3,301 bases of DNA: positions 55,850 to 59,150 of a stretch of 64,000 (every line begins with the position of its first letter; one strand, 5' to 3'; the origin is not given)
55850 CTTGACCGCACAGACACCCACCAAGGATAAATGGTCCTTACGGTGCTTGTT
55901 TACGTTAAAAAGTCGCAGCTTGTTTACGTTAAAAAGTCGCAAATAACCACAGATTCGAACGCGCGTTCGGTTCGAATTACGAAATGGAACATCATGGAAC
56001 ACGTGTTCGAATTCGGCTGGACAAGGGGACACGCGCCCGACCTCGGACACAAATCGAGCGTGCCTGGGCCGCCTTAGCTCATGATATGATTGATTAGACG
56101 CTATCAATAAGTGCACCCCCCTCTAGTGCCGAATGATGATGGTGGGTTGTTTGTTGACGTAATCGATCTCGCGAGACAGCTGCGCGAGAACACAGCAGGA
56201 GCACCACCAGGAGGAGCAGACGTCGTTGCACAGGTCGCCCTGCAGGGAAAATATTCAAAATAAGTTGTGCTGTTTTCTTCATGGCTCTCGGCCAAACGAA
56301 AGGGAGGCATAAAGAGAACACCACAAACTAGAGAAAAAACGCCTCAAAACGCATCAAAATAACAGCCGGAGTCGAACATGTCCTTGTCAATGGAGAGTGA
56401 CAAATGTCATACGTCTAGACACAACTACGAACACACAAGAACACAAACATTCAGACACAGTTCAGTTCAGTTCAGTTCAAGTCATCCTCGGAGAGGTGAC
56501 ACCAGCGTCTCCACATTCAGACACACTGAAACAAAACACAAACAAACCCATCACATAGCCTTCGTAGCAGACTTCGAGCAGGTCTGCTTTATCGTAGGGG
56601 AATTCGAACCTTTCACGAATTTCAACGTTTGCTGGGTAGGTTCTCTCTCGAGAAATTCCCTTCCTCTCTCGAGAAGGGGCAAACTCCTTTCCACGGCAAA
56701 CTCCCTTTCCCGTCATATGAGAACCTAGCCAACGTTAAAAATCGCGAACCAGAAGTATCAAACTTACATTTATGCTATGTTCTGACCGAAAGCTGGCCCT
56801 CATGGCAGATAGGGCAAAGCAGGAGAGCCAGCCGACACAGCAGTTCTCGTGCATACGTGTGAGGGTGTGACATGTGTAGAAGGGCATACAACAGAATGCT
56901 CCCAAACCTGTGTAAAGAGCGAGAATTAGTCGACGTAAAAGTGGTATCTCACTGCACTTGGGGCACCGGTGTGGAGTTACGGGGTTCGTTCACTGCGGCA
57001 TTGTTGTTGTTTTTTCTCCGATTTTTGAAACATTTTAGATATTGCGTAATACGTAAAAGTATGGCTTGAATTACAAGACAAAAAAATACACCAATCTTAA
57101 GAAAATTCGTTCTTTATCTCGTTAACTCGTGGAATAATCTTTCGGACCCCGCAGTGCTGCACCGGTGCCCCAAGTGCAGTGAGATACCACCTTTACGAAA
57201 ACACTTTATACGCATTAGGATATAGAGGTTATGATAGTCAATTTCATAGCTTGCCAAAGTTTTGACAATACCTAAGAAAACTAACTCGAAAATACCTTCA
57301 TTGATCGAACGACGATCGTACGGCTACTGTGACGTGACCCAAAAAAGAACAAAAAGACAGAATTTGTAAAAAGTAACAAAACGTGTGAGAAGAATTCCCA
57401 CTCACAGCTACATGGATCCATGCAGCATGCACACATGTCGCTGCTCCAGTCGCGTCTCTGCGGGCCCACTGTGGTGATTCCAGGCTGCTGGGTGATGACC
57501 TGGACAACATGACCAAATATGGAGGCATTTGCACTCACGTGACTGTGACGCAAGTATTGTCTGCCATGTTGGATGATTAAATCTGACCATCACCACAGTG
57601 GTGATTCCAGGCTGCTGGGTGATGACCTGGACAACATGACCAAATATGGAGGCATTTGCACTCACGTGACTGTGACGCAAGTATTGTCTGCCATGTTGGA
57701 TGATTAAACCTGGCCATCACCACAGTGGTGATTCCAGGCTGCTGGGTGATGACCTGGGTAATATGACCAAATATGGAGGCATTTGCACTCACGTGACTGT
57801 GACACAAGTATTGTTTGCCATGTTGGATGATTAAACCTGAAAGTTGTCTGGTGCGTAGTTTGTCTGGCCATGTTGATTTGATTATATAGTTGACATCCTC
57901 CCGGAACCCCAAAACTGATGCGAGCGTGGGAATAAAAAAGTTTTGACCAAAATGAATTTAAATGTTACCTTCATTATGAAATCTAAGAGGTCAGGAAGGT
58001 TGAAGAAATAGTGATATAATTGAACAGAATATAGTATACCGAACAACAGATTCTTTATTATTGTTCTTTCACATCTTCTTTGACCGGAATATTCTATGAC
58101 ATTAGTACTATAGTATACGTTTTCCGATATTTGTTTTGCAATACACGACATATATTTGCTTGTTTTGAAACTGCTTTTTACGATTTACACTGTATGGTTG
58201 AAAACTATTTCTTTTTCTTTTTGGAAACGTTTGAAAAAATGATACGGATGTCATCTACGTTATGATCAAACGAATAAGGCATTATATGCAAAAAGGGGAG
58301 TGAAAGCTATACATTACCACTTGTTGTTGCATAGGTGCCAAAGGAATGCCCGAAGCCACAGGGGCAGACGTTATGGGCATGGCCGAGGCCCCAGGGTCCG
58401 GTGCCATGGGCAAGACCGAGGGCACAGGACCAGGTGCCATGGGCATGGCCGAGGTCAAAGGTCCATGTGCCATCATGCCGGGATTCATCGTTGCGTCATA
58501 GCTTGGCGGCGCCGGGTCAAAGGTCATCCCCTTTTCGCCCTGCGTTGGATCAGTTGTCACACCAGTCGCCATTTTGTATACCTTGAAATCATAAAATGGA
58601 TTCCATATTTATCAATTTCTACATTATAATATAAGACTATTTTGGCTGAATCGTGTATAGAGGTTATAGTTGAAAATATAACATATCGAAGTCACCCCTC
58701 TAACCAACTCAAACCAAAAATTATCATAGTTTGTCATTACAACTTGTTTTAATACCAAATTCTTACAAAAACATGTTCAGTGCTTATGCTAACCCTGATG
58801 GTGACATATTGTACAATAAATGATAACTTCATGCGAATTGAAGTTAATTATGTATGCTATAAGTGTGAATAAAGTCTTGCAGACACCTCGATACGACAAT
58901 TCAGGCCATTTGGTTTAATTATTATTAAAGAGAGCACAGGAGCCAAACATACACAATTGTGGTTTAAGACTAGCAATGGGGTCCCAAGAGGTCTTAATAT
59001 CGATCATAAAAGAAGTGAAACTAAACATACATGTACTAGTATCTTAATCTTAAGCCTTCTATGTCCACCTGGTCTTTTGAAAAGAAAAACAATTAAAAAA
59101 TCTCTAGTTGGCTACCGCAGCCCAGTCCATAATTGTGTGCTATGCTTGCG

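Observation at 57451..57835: Triplicated 127-bp unit carrying the exon-2 3' splice site of PLAC8-A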

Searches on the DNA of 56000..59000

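Call 27: search_rna_families(source=window, start=56000, end=59000, threshold=evalue, max_evalue=1)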
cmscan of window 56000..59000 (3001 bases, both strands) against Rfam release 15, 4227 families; matches with E-value up to 1: 2.
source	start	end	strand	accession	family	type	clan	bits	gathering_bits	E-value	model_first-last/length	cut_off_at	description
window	57233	57306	-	RF01166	sn3071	Gene; snRNA; snoRNA; CD-box;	-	21.1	40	0.43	1-77/77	no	Small nucleolar RNA sn3071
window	58366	58457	-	RF03954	mir-8993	Gene; miRNA;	-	20.8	99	0.95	1-95/95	no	mir-8993 microRNA precursor family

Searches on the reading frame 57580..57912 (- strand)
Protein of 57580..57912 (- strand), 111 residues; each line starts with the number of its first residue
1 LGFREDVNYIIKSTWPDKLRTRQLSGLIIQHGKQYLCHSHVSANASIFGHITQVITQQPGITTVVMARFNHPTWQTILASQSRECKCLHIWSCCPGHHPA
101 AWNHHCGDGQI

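Call 56: find_homologous_proteins(query=window:57580-57912:-, max_evalue=0.001)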
Query seq(111 aa): no candidate shares three 5-residue words with the query. No homologue found.
